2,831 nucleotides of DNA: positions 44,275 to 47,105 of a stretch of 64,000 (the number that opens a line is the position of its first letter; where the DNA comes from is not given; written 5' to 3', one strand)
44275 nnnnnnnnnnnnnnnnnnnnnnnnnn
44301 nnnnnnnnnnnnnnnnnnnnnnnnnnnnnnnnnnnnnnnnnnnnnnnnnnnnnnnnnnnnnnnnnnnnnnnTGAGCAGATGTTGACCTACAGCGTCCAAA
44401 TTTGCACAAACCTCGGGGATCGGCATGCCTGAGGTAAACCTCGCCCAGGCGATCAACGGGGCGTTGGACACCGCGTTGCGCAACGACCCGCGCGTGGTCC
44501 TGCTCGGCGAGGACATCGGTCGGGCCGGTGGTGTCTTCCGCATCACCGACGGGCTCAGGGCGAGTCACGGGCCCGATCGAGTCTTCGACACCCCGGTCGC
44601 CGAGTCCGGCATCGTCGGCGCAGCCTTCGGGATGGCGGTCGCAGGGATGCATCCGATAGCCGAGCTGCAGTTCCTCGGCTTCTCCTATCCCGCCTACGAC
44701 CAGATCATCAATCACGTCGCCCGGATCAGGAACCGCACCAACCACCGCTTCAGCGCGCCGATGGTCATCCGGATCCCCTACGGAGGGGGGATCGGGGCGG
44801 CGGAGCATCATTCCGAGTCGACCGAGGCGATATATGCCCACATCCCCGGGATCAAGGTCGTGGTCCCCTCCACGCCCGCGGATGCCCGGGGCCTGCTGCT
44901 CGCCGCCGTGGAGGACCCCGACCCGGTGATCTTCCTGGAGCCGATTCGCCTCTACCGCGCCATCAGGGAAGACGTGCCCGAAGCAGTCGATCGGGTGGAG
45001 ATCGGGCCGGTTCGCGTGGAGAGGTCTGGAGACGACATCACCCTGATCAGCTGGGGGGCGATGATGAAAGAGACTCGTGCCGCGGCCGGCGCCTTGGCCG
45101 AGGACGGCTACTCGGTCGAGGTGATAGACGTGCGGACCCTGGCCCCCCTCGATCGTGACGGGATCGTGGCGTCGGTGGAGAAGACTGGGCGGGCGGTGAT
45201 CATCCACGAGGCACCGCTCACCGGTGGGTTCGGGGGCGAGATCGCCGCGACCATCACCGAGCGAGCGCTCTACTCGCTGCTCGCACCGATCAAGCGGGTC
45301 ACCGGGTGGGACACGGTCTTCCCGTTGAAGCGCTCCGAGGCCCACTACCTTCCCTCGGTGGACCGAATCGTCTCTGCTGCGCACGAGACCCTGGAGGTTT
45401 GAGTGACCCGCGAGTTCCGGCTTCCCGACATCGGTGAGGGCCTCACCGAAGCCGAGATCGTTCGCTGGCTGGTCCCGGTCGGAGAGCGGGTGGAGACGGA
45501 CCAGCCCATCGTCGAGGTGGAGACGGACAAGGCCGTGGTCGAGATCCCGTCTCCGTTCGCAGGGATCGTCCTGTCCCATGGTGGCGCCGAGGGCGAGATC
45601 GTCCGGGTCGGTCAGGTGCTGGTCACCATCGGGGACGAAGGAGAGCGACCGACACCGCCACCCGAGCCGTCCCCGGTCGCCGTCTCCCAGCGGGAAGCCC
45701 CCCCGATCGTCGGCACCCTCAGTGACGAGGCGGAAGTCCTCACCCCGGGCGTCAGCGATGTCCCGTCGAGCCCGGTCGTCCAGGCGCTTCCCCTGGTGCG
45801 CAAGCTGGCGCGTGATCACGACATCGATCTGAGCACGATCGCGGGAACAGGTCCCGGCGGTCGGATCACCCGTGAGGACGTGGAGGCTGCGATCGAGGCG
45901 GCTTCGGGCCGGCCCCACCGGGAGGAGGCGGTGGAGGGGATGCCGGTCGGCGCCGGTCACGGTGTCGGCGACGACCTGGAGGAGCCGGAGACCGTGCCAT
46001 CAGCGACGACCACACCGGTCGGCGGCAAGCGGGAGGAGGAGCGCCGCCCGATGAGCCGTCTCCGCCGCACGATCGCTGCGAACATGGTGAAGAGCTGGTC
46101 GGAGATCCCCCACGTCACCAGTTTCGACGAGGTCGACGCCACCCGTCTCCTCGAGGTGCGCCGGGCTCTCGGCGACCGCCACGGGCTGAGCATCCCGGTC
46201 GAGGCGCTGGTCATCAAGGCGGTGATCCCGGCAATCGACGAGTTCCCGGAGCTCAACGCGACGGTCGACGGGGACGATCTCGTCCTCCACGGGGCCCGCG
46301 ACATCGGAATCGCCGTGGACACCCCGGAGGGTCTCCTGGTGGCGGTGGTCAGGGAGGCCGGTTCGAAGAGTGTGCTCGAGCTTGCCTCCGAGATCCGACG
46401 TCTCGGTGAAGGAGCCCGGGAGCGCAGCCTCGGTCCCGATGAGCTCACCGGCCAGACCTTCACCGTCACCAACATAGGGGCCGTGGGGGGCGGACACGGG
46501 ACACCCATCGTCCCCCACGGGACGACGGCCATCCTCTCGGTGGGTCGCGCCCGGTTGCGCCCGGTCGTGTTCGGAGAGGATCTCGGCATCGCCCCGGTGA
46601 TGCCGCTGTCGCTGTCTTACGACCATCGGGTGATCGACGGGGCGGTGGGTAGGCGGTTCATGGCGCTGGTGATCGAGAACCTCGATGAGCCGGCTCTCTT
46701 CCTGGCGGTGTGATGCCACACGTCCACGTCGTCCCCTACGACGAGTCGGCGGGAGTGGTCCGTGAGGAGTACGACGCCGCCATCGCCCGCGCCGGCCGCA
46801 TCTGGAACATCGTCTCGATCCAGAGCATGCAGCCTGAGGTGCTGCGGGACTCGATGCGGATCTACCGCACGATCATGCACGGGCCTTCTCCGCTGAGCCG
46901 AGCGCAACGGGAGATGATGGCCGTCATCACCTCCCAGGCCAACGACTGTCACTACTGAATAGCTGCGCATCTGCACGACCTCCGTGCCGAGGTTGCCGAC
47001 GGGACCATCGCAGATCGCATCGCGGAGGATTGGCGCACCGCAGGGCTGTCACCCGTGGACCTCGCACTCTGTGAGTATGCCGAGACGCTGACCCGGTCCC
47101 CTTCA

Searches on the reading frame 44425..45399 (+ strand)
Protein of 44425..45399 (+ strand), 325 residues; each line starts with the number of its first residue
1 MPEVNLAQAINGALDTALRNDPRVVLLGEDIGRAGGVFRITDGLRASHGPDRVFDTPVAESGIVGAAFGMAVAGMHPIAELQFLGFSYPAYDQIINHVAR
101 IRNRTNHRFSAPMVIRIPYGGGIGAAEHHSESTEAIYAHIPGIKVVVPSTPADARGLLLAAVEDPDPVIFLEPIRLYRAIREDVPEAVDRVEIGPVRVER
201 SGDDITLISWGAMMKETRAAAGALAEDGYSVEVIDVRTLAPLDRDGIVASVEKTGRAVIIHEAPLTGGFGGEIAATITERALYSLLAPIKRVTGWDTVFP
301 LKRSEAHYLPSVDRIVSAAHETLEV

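Call 9: search_protein_families(library=pfam, proteins=[window:44425-45399:+], max_evalue=0.01)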
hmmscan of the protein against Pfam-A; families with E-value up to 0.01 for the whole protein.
window:44425-45399:+ (325 aa): 2 families
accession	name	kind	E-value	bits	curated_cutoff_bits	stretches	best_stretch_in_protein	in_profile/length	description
PF02779.29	Transket_pyr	-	2.2e-43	148.4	27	1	4-178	3-173/174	Transketolase, pyrimidine binding domain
PF02780.25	Transketolase_C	-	2.7e-36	124.6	25.9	1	195-315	2-124/124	Transketolase, C-terminal domain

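Call 64: search_protein_families(library=ncbifam, proteins=[window:44425-45399:+], max_evalue=0.001)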
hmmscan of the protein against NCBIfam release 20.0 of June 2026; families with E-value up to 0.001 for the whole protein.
window:44425-45399:+ (325 aa): 9 families
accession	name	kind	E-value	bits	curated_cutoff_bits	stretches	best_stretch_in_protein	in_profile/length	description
NF006667.0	PRK09212.1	subfamily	9.4e-85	284.4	321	1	2-323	2-323/327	pyruvate dehydrogenase complex E1 component subunit beta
NF008854.0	PRK11892.1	equivalog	2.9e-78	263.6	454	1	4-321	142-460/464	pyruvate dehydrogenase complex E1 component subunit beta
TIGR00204.1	dxs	equivalog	1.1e-24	86.9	465.95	1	48-292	349-581/616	1-deoxy-D-xylulose-5-phosphate synthase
NF004559.0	PRK05899.2-5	equivalog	1.4e-22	79.7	488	1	13-281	327-582/627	transketolase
NF008968.0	PRK12315.1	subfamily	3.7e-16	58.5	510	1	10-281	285-541/582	1-deoxy-D-xylulose-5-phosphate synthase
NF003933.0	PRK05444.2-2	equivalog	1.2e-11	43.9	395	1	49-280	333-560/606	1-deoxy-D-xylulose-5-phosphate synthase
NF004556.0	PRK05899.2-2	equivalog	5.4e-06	24.9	575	1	191-282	508-598/639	transketolase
TIGR03710.1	OAFO_sf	subfamily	4.3e-05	22.3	482.75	1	199-268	460-527/561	2-oxoacid:acceptor oxidoreductase subunit alpha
NF041170.1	Oxoac_fdxalpha_Archa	equivalog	0.00066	18.1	800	1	202-268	519-585/636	2-oxoacid:ferredoxin oxidoreductase subunit alpha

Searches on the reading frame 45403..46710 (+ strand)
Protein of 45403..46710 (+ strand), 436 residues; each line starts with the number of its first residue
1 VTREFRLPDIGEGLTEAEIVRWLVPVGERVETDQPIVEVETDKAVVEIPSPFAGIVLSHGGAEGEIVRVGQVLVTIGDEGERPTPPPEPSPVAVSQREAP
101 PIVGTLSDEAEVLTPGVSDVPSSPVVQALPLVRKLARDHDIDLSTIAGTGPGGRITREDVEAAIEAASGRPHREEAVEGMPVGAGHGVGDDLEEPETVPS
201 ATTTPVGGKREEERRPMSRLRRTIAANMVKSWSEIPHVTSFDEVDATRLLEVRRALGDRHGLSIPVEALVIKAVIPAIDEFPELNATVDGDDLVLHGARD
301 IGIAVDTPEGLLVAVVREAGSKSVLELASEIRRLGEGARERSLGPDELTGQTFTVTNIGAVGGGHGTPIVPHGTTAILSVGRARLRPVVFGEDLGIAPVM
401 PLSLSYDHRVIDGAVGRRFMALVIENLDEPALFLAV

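Call 9: search_protein_families(library=pfam, proteins=[window:45403-46710:+], max_evalue=0.01)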
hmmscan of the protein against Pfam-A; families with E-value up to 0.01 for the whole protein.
window:45403-46710:+ (436 aa): 4 families
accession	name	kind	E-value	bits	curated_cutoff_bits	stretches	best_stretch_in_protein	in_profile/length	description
PF00198.28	2-oxoacid_dh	-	1.3e-73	247.8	23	1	210-434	2-231/232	2-oxoacid dehydrogenases acyltransferase (catalytic domain)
PF00364.28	Biotin_lipoyl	-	2.5e-19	69.3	22.1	1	4-76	2-73/73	Biotin-requiring enzyme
PF02817.22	E3_binding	-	3.6e-17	62.7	23.7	1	126-161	1-36/36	e3 binding domain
PF01597.25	GCV_H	-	0.0085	16.4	22.2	0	23-57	38-72/122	Glycine cleavage H-protein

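Call 64: search_protein_families(library=ncbifam, proteins=[window:45403-46710:+], max_evalue=0.001)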
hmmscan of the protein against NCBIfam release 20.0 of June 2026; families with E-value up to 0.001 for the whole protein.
window:45403-46710:+ (436 aa): 14 families
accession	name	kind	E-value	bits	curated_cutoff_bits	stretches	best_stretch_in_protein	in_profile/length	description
NF008814.0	PRK11854.1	equivalog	5.5e-103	345.5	722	1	3-428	208-630/637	pyruvate dehydrogenase complex dihydrolipoyllysine-residue acetyltransferase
TIGR01348.1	PDHac_trf_long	equivalog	1.5e-92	311.1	552.1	1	3-430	156-582/587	dihydrolipoyllysine-residue acetyltransferase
NF004309.0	PRK05704.1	equivalog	1.5e-84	284.8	449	1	2-433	2-404/408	2-oxoglutarate dehydrogenase complex dihydrolipoyllysine-residue succinyltransferase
TIGR02927.1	SucB_Actino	equivalog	4.2e-82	276.8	423.45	1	4-430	128-571/579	2-oxoglutarate dehydrogenase, E2 component, dihydrolipoamide succinyltransferase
TIGR01347.1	sucB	equivalog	1.1e-80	271.9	378.65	1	5-433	3-400/404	dihydrolipoyllysine-residue succinyltransferase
TIGR01349.1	PDHac_trf_mito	equivalog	1.5e-62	212.2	445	1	6-433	3-435/437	pyruvate dehydrogenase complex dihydrolipoamide acetyltransferase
NF008815.0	PRK11857.1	equivalog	3.3e-50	171.3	378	1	127-432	5-304/308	dihydrolipoamide acetyltransferase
NF011416.0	PRK14843.1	equivalog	2.3e-40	138.6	429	1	124-431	47-343/347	dihydrolipoamide acetyltransferase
NF008907.0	PRK12270.1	equivalog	2e-22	78.9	878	1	199-427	115-361/1241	multifunctional oxoglutarate decarboxylase/oxoglutarate dehydrogenase thiamine pyrophosphate-binding subunit/dihydrolipoyllysine-residue suc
NF011457.0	PRK14875.1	equivalog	3.9e-19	68.9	307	1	3-193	4-146/372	acetoin dehydrogenase dihydrolipoyllysine-residue acetyltransferase subunit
NF008854.0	PRK11892.1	equivalog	2.6e-06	26.4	454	1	1-85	1-86/464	pyruvate dehydrogenase complex E1 component subunit beta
NF004173.0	PRK05641.1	equivalog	0.00019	22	199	1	18-77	94-153/153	putative acetyl-CoA carboxylase biotin carboxyl carrier protein subunit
TIGR02712.1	urea_carbox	equivalog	0.00026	18.8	1303.85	1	17-76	1141-1200/1201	urea carboxylase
NF006079.0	PRK08225.1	equivalog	0.00033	20.6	95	1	23-76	16-69/70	acetyl-CoA carboxylase biotin carboxyl carrier protein subunit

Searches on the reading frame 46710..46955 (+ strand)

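Call 9: search_protein_families(library=pfam, proteins=[window:46710-46955:+], max_evalue=0.01)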
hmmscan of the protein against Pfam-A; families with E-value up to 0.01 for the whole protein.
window:46710-46955:+ (82 aa): 2 families
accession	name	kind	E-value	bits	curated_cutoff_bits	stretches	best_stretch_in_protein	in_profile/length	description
PF02627.25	CMD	-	4.4e-05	23.8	23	1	42-82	1-40/84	Carboxymuconolactone decarboxylase family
PF04636.18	PA26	-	6.4e-05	22.6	29.4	1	10-82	14-86/445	PA26 p53-induced protein (sestrin)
